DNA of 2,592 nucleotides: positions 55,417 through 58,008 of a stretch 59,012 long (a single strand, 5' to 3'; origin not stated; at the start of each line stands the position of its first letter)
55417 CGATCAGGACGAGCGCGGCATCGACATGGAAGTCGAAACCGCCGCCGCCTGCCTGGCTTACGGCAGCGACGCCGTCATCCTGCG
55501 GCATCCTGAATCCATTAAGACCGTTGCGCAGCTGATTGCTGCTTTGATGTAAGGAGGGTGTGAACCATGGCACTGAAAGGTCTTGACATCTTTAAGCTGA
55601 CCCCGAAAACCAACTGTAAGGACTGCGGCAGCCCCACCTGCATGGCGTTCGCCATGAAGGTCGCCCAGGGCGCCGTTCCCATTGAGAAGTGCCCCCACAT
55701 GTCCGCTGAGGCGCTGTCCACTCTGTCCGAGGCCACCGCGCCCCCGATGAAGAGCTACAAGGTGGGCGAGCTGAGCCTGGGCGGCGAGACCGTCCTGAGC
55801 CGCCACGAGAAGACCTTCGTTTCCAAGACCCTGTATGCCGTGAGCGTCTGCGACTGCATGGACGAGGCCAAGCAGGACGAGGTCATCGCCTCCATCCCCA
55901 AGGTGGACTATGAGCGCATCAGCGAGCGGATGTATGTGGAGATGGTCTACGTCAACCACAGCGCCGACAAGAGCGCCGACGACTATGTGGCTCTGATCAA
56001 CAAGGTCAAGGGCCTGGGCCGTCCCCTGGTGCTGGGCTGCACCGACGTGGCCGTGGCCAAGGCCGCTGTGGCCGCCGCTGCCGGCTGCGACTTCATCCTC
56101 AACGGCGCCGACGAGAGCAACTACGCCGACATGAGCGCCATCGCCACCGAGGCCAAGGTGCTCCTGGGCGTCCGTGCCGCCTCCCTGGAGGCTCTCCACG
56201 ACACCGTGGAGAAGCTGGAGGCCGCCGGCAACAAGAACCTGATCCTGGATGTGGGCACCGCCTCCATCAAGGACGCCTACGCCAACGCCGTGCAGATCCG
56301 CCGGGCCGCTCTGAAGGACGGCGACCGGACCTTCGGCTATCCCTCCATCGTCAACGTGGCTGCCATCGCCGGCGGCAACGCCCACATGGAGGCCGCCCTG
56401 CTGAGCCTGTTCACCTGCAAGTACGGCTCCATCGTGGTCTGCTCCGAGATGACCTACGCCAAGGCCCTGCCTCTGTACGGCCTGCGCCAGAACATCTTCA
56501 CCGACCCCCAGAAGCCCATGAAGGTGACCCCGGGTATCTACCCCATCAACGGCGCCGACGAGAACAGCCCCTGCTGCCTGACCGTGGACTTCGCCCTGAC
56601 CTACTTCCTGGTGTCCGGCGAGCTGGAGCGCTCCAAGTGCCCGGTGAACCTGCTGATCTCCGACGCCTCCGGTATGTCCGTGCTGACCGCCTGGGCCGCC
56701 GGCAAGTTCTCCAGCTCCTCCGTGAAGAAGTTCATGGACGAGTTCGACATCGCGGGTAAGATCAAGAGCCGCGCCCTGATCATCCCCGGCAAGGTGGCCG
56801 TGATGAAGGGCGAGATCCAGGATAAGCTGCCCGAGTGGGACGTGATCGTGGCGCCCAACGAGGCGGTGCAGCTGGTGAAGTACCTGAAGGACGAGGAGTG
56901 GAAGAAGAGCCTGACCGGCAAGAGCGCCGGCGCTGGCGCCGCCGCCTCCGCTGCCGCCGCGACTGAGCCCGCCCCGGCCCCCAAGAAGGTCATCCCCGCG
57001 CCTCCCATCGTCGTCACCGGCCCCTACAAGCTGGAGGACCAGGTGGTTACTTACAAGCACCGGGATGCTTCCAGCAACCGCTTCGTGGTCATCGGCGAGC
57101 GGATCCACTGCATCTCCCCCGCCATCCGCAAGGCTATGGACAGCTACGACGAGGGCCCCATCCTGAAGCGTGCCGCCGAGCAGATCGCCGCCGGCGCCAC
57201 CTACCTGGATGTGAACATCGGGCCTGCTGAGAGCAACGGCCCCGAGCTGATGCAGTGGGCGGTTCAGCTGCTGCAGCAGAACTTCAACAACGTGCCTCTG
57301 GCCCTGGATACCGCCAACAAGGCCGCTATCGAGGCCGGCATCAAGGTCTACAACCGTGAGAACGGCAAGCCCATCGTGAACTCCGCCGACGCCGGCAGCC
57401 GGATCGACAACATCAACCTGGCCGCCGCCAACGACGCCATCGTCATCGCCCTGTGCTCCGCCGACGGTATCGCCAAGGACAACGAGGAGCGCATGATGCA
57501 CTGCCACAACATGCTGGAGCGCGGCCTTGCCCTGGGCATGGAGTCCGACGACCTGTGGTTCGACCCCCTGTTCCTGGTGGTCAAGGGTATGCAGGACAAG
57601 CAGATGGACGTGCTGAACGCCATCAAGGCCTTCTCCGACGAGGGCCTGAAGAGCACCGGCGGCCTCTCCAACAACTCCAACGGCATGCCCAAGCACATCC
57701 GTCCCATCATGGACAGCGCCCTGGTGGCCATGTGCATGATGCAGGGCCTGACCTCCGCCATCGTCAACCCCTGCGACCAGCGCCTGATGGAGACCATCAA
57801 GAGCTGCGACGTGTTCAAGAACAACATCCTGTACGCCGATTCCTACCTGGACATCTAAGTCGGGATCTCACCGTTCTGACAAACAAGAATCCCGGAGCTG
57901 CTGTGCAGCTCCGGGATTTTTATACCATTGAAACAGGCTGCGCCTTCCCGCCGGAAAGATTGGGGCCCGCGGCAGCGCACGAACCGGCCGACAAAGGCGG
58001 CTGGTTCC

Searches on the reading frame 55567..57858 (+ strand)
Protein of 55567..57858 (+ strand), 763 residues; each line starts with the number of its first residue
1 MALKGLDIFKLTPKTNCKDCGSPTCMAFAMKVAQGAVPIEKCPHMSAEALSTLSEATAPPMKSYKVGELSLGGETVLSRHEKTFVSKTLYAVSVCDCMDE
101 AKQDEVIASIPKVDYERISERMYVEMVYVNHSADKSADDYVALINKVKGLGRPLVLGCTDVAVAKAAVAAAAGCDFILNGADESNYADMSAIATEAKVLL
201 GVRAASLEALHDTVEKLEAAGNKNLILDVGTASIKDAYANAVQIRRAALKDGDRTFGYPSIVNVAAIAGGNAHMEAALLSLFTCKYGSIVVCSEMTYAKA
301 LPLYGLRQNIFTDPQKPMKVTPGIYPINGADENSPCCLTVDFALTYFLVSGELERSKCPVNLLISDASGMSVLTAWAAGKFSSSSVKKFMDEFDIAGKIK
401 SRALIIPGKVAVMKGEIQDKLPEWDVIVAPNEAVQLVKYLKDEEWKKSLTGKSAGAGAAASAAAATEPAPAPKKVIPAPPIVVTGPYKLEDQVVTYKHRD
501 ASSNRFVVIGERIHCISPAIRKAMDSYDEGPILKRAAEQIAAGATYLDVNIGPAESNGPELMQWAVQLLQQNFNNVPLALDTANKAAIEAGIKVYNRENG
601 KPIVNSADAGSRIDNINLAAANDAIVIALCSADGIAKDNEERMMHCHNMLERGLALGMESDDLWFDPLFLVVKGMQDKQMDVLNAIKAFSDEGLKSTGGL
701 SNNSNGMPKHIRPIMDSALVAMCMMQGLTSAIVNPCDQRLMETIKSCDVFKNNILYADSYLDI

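Call 3: search_protein_families(library=pfam, proteins=[window:55567-57858:+], max_evalue=0.01)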
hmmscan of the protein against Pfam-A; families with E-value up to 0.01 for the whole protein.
window:55567-57858:+ (763 aa): 3 families
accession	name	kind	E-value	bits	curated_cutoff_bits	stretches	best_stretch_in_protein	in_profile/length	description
PF03599.22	CdhD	-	2.2e-77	260.9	24.8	1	70-439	12-386/387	CO dehydrogenase/acetyl-CoA synthase delta subunit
PF00809.28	Pterin_bind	-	2e-20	73.9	25.5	1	532-734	23-244/244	Pterin binding enzyme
PF04060.18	FeS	-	1.1e-14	54.3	23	1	13-44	2-33/33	Putative Fe-S cluster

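Call 4: search_protein_families(library=ncbifam, proteins=[window:55567-57858:+], max_evalue=0.01)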
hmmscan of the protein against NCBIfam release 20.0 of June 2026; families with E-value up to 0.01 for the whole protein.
window:55567-57858:+ (763 aa): 12 families
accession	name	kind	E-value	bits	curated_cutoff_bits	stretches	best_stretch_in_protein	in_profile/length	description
NF003195.0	PRK04165.1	equivalog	2.6e-150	501.2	306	1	1-443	1-446/450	acetyl-CoA decarbonylase/synthase complex subunit gamma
NF040758.1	CODH_ACS_meth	exception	5e-141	468.5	370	1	504-763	2-261/261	carbon monoxide dehydrogenase/acetyl-CoA synthase methytransferase subunit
NF005719.0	PRK07535.1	domain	5.9e-54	183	259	1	506-762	1-256/268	methyltetrahydrofolate:corrinoid/iron-sulfur protein methyltransferase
TIGR02082.1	metH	equivalog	5.1e-25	87.3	1010.85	1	501-745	338-596/1182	methionine synthase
NF043039.1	HgcAB_like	equivalog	6.4e-11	42.4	285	1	317-446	13-141/350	HgcAB-like fusion protein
NF040863.1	HgcA_corrinoid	equivalog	1.4e-08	34.3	275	1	318-443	28-152/325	mercury methylation corrinoid protein HgcA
NF005415.0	PRK06991.1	equivalog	3.5e-06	26.9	281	1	10-58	13-61/284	electron transport complex subunit RsxB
NF006446.0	PRK08764.1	equivalog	9.4e-06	25.6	220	1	10-64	14-68/139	Rnf electron transport complex subunit RnfB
TIGR01944.1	rnfB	subfamily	4.7e-05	23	68.7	1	9-56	41-87/190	RnfABCDGE type electron transport complex subunit B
NF003475.0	PRK05113.1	equivalog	0.00044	20.2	203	1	10-57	42-88/190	electron transport complex subunit RsxB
NF041836.1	rnfB_Methano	equivalog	0.0012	18.3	445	1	7-46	42-81/265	Rnf electron transport complex subunit RnfB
NF005505.0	PRK07118.1-4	equivalog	0.0037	16.8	378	1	8-45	43-80/265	Fe-S cluster domain-containing protein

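Call 5: find_homologous_proteins(query=window:55567-57858:+, max_evalue=1e-10)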
Query window:55567-57858:+ (763 aa): 8000 proteins with E <= 1e-10 among 8000 candidates; the best 120 are listed.
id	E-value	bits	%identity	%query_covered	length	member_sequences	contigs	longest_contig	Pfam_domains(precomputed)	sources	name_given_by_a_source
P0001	0.0e+0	1702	100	100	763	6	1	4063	PF04060.19,PF00809.29,PF03599.23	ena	-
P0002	0.0e+0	1603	94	100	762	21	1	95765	PF04060.19,PF00809.29,PF03599.23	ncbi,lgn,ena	-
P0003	0.0e+0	1563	91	100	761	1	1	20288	PF04060.19,PF00809.29,PF03599.23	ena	-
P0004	0.0e+0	1553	90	100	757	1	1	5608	PF04060.19,PF00809.29,PF03599.23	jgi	-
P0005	0.0e+0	1552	91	100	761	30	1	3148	PF04060.19,PF00809.29,PF03599.23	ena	-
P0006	0.0e+0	1548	90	100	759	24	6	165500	PF04060.19,PF00809.29,PF03599.23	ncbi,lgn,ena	-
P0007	0.0e+0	1542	90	100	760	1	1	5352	PF04060.19,PF00809.29,PF03599.23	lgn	-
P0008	0.0e+0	1512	88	100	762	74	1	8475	PF04060.19,PF00809.29,PF03599.23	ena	-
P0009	0.0e+0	1496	88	100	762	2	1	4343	PF04060.19,PF00809.29,PF03599.23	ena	-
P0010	0.0e+0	1488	87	100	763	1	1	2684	PF04060.19,PF00809.29,PF03599.23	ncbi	-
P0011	0.0e+0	1487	86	100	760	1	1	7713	PF04060.19,PF00809.29,PF03599.23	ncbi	-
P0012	0.0e+0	1485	86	100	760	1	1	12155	PF04060.19,PF00809.29,PF03599.23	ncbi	-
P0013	0.0e+0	1485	86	100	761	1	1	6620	PF04060.19,PF00809.29,PF03599.23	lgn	-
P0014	0.0e+0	1484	86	100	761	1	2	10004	PF04060.19,PF00809.29,PF03599.23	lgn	-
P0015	0.0e+0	1484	87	100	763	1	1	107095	PF04060.19,PF00809.29,PF03599.23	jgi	-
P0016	0.0e+0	1483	86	100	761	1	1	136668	PF04060.19,PF00809.29,PF03599.23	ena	-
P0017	0.0e+0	1483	86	100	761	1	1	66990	PF04060.19,PF00809.29,PF03599.23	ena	-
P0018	0.0e+0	1483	86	100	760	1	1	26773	PF04060.19,PF00809.29,PF03599.23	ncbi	-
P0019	0.0e+0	1482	86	100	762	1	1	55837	PF04060.19,PF00809.29,PF03599.23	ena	-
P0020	0.0e+0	1482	86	100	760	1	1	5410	PF04060.19,PF00809.29,PF03599.23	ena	-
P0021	0.0e+0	1482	86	100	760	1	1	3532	PF04060.19,PF00809.29,PF03599.23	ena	-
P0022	0.0e+0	1482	86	100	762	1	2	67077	PF04060.19,PF00809.29,PF03599.23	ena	-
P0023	0.0e+0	1481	87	100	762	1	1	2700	PF04060.19,PF00809.29,PF03599.23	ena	-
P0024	0.0e+0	1481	86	100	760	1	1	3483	PF04060.19,PF00809.29,PF03599.23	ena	-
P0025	0.0e+0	1481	86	100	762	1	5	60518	PF04060.19,PF00809.29,PF03599.23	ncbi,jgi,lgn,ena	jgi:acetyl-CoA decarbonylase/synthase complex subunit gamma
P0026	0.0e+0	1481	86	100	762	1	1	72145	PF04060.19,PF00809.29,PF03599.23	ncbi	-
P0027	0.0e+0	1481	86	100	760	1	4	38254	PF04060.19,PF00809.29,PF03599.23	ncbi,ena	-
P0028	0.0e+0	1481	86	100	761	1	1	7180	PF04060.19,PF00809.29,PF03599.23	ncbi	-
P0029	0.0e+0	1481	85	100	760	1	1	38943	PF04060.19,PF00809.29,PF03599.23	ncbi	-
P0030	0.0e+0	1481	86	100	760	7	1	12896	PF04060.19,PF00809.29,PF03599.23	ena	-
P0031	0.0e+0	1480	86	100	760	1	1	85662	PF04060.19,PF00809.29,PF03599.23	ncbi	-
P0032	0.0e+0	1480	86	100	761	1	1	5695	PF04060.19,PF00809.29,PF03599.23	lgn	-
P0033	0.0e+0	1480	86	100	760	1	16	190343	PF04060.19,PF00809.29,PF03599.23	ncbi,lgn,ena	-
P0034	0.0e+0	1480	86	100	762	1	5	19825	PF04060.19,PF00809.29,PF03599.23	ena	-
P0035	0.0e+0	1480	86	100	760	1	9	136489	PF04060.19,PF00809.29,PF03599.23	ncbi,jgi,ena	-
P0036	0.0e+0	1480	86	100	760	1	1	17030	PF04060.19,PF00809.29,PF03599.23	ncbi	-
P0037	0.0e+0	1480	86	100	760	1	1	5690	PF04060.19,PF00809.29,PF03599.23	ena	-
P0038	0.0e+0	1479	86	100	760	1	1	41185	PF04060.19,PF00809.29,PF03599.23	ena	-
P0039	0.0e+0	1479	86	100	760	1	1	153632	PF04060.19,PF00809.29,PF03599.23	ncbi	-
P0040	0.0e+0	1479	86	100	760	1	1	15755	PF04060.19,PF00809.29,PF03599.23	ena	-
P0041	0.0e+0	1479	86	100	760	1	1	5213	PF04060.19,PF00809.29,PF03599.23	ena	-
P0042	0.0e+0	1479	86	100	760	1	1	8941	PF04060.19,PF00809.29,PF03599.23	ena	-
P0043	0.0e+0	1479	86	100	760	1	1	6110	PF04060.19,PF00809.29,PF03599.23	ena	-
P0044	0.0e+0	1479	86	100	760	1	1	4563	PF04060.19,PF00809.29,PF03599.23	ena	-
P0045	0.0e+0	1479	87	100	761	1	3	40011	PF04060.19,PF00809.29,PF03599.23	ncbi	-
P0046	0.0e+0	1479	86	100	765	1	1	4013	PF04060.19,PF00809.29,PF03599.23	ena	-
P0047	0.0e+0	1478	86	100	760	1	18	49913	PF04060.19,PF00809.29,PF03599.23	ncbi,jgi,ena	jgi:acetyl-CoA decarbonylase/synthase complex subunit gamma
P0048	0.0e+0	1478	86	100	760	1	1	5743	PF04060.19,PF00809.29,PF03599.23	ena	-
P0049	0.0e+0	1478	87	100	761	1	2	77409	PF04060.19,PF00809.29,PF03599.23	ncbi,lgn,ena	-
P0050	0.0e+0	1478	86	100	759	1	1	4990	PF04060.19,PF00809.29,PF03599.23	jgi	jgi:acetyl-CoA decarbonylase/synthase complex subunit gamma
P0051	0.0e+0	1478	87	100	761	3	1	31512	PF04060.19,PF00809.29,PF03599.23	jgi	-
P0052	0.0e+0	1478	86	100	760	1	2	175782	PF04060.19,PF00809.29,PF03599.23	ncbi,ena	-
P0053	0.0e+0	1477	86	100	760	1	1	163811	PF04060.19,PF00809.29,PF03599.23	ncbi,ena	-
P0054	0.0e+0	1477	86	100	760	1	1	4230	PF04060.19,PF00809.29,PF03599.23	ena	-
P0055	0.0e+0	1477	87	100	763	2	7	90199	PF04060.19,PF00809.29,PF03599.23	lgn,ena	-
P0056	0.0e+0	1477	86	100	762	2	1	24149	PF04060.19,PF00809.29,PF03599.23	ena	-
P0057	0.0e+0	1477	86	100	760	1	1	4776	PF04060.19,PF00809.29,PF03599.23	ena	-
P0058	0.0e+0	1477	85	100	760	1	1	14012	PF04060.19,PF00809.29,PF03599.23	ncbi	-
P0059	0.0e+0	1477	86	100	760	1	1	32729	PF04060.19,PF00809.29,PF03599.23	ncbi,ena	-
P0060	0.0e+0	1477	87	100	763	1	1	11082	PF04060.19,PF00809.29,PF03599.23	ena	-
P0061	0.0e+0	1477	85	100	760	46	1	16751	PF04060.19,PF00809.29,PF03599.23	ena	-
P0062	0.0e+0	1477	85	100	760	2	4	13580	PF04060.19,PF00809.29,PF03599.23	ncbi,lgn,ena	-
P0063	0.0e+0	1477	86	100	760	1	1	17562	PF04060.19,PF00809.29,PF03599.23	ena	-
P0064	0.0e+0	1477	86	100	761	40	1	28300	PF04060.19,PF00809.29,PF03599.23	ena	-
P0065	0.0e+0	1477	86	100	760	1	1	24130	PF04060.19,PF00809.29,PF03599.23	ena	-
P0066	0.0e+0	1477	86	100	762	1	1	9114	PF04060.19,PF00809.29,PF03599.23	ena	-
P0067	0.0e+0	1477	86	100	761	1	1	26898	PF04060.19,PF00809.29,PF03599.23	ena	-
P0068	0.0e+0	1476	86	100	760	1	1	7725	PF04060.19,PF00809.29,PF03599.23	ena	-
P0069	0.0e+0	1476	87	100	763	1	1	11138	PF04060.19,PF00809.29,PF03599.23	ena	-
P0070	0.0e+0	1476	85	100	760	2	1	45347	PF04060.19,PF00809.29,PF03599.23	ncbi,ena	-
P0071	0.0e+0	1476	86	100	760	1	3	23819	PF04060.19,PF00809.29,PF03599.23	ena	-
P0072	0.0e+0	1476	86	100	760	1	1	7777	PF04060.19,PF00809.29,PF03599.23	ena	-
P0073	0.0e+0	1476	85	100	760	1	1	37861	PF04060.19,PF00809.29,PF03599.23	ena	-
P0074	0.0e+0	1476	86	100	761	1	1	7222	PF04060.19,PF00809.29,PF03599.23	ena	-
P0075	0.0e+0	1475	85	100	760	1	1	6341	PF04060.19,PF00809.29,PF03599.23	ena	-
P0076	0.0e+0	1475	85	100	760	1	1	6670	PF04060.19,PF00809.29,PF03599.23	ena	-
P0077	0.0e+0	1475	86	100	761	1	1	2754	PF04060.19,PF00809.29,PF03599.23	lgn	-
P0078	0.0e+0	1475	85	100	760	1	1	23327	PF04060.19,PF00809.29,PF03599.23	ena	-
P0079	0.0e+0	1475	87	100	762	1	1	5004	PF04060.19,PF00809.29,PF03599.23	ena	-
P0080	0.0e+0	1475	86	100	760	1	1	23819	PF04060.19,PF00809.29,PF03599.23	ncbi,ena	-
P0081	0.0e+0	1474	87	100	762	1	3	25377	PF04060.19,PF00809.29,PF03599.23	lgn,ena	-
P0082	0.0e+0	1474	86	100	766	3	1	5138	PF04060.19,PF00809.29,PF03599.23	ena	-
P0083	0.0e+0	1474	86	100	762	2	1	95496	PF04060.19,PF00809.29,PF03599.23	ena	-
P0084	0.0e+0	1473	86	100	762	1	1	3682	PF04060.19,PF00809.29,PF03599.23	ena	-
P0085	0.0e+0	1473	85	100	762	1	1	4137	PF04060.19,PF00809.29,PF03599.23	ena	-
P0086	0.0e+0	1473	85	100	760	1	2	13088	PF04060.19,PF00809.29,PF03599.23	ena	-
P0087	0.0e+0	1473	86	100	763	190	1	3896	PF04060.19,PF00809.29,PF03599.23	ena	-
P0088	0.0e+0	1472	85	100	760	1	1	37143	PF04060.19,PF00809.29,PF03599.23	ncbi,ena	-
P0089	0.0e+0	1472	87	100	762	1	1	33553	PF04060.19,PF00809.29,PF03599.23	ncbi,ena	-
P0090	0.0e+0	1472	85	100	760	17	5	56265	PF04060.19,PF00809.29,PF03599.23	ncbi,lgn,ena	-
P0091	0.0e+0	1472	85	100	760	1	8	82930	PF04060.19,PF00809.29,PF03599.23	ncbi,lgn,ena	-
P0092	0.0e+0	1472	85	100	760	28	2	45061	PF04060.19,PF00809.29,PF03599.23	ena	-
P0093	0.0e+0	1472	86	100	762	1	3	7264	PF04060.19,PF00809.29,PF03599.23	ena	-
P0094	0.0e+0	1472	86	100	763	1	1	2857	PF04060.19,PF00809.29,PF03599.23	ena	-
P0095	0.0e+0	1472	87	100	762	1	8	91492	PF04060.19,PF00809.29,PF03599.23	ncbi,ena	-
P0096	0.0e+0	1472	86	100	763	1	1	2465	PF04060.19,PF00809.29,PF03599.23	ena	-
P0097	0.0e+0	1471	85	100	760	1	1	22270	PF04060.19,PF00809.29,PF03599.23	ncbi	-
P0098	0.0e+0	1471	85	100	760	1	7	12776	PF04060.19,PF00809.29,PF03599.23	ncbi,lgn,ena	-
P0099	0.0e+0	1471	86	100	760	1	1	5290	PF04060.19,PF00809.29,PF03599.23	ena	-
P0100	0.0e+0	1471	87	100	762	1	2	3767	PF04060.19,PF00809.29,PF03599.23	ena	-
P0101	0.0e+0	1471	85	100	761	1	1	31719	PF04060.19,PF00809.29,PF03599.23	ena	-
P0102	0.0e+0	1471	85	100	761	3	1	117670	PF04060.19,PF00809.29,PF03599.23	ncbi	-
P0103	0.0e+0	1470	86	100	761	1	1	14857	PF04060.19,PF00809.29,PF03599.23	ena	-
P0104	0.0e+0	1470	87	100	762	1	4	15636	PF04060.19,PF00809.29,PF03599.23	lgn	-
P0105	0.0e+0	1470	86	100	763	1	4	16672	PF04060.19,PF00809.29,PF03599.23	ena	-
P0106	0.0e+0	1470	85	100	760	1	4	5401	PF04060.19,PF00809.29,PF03599.23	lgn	-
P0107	0.0e+0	1470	85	100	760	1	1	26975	PF04060.19,PF00809.29,PF03599.23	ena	-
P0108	0.0e+0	1470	86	100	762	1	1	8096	PF04060.19,PF00809.29,PF03599.23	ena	-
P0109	0.0e+0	1469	86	100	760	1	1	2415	PF04060.19,PF00809.29,PF03599.23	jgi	-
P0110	0.0e+0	1469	85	100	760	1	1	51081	PF04060.19,PF00809.29,PF03599.23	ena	-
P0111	0.0e+0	1468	85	100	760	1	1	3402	PF04060.19,PF00809.29,PF03599.23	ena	-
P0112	0.0e+0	1468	85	100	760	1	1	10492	PF04060.19,PF00809.29,PF03599.23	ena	-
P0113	0.0e+0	1467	85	100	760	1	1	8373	PF04060.19,PF00809.29,PF03599.23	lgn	-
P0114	0.0e+0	1465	85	100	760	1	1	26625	PF04060.19,PF00809.29,PF03599.23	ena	-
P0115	0.0e+0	1465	85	100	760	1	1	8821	PF04060.19,PF00809.29,PF03599.23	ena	-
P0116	0.0e+0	1464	85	100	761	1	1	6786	PF04060.19,PF00809.29,PF03599.23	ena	-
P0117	0.0e+0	1464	85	100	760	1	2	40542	PF04060.19,PF00809.29,PF03599.23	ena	-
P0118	0.0e+0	1464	86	100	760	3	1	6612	PF04060.19,PF00809.29,PF03599.23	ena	-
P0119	0.0e+0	1464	85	100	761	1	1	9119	PF04060.19,PF00809.29,PF03599.23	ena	-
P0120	0.0e+0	1464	85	100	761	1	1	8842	PF04060.19,PF00809.29,PF03599.23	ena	-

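Call 8: find_related_loci(query=window:55567-57858:+, collection=genome_contigs, flank=10000)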
Query window:55567-57858:+ (763 aa) in genome_contigs; peptide patterns used: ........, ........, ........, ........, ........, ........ (x = any residue, [..] = any of these).
599 stretches matched a pattern (row limit reached: there are more); 589 encode a relative of the query (tblastn E <= 1e-3); the best 80 are kept; 80 distinct loci.
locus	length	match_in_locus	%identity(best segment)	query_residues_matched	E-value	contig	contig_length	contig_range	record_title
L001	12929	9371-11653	93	1-763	0e+0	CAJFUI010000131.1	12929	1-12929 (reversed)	uncultured Oscillospiraceae bacterium isolate Coassembly_mag_340 genome assembly, contig: MAGpy_11413_min2k_bin_340_fak8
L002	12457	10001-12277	90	1-763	0e+0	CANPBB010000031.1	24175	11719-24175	MAG TPA_asm: uncultured Clostridia bacterium isolate SRR15604491_bin.68_metawrap_v1.3_MAG genome assembly, contig: NODE.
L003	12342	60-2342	89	1-763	0e+0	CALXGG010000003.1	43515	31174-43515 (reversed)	MAG: uncultured Oscillospiraceae bacterium isolate BRZ_CV__bin107 genome assembly, contig: BRZ_CV__NODE_1245_length_4351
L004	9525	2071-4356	89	1-763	0e+0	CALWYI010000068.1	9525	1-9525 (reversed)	MAG: uncultured Oscillospiraceae bacterium isolate BRZ_EI__bin81 genome assembly, contig: BRZ_EI__NODE_7497_length_9525_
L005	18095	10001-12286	86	1-763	0e+0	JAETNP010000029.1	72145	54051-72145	MAG: Oscillospiraceae bacterium isolate S10_Bin2 scaffold_1150, whole genome shotgun sequence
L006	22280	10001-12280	86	1-763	0e+0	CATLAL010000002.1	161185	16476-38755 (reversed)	MAG TPA_asm: uncultured Oscillospiraceae bacterium isolate MGG03681_1680015453 genome assembly, contig: ERR2844016_172,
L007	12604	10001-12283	87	1-763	0e+0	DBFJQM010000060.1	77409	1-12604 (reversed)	MAG TPA_asm: Candidatus Pelethomonas sp. isolate MAG8510 contig60, whole genome shotgun sequence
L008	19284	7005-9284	86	1-763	0e+0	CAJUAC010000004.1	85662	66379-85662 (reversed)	MAG TPA_asm: uncultured Oscillospiraceae bacterium isolate MGBC119734 genome assembly, contig: MGBC119734.4, whole genom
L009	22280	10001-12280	85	1-763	0e+0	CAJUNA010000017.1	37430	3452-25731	MAG TPA_asm: uncultured Oscillospiraceae bacterium isolate MGBC162040 genome assembly, contig: MGBC162040.17, whole geno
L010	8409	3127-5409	85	1-763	0e+0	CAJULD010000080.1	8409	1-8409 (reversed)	MAG TPA_asm: uncultured Oscillospiraceae bacterium isolate MGBC153020 genome assembly, contig: MGBC153020.80, whole geno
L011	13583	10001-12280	85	1-763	0e+0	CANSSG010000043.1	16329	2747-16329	MAG TPA_asm: uncultured Clostridia bacterium isolate SRR15730531_bin.82_metawrap_v1.3_MAG genome assembly, contig: NODE.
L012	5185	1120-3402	85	1-763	0e+0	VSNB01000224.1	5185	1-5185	MAG: Clostridiales bacterium isolate SC1148_S1_bin.5 SC1148_S1_SC1148_S1_bin.5_contig_224, whole genome shotgun sequence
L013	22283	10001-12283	86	1-763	0e+0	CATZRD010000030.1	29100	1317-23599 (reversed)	MAG TPA_asm: uncultured Oscillospiraceae bacterium isolate ERR9762711_bin.31_MetaWRAP_v1.3_MAG genome assembly, contig:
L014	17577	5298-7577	85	1-763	0e+0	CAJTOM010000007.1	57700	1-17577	MAG TPA_asm: uncultured Oscillospiraceae bacterium isolate MGBC104380 genome assembly, contig: MGBC104380.7, whole genom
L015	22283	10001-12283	84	1-763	0e+0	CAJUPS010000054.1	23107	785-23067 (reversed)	MAG TPA_asm: uncultured Oscillospiraceae bacterium isolate MGBC162663 genome assembly, contig: MGBC162663.54, whole geno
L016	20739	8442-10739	84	1-763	0e+0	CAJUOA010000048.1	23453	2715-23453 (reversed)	MAG TPA_asm: uncultured Oscillospiraceae bacterium isolate MGBC161755 genome assembly, contig: MGBC161755.48, whole geno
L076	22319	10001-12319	66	1-763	0e+0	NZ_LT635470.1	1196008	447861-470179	Blautia sp. Marseille-P3201T, whole genome shotgun sequence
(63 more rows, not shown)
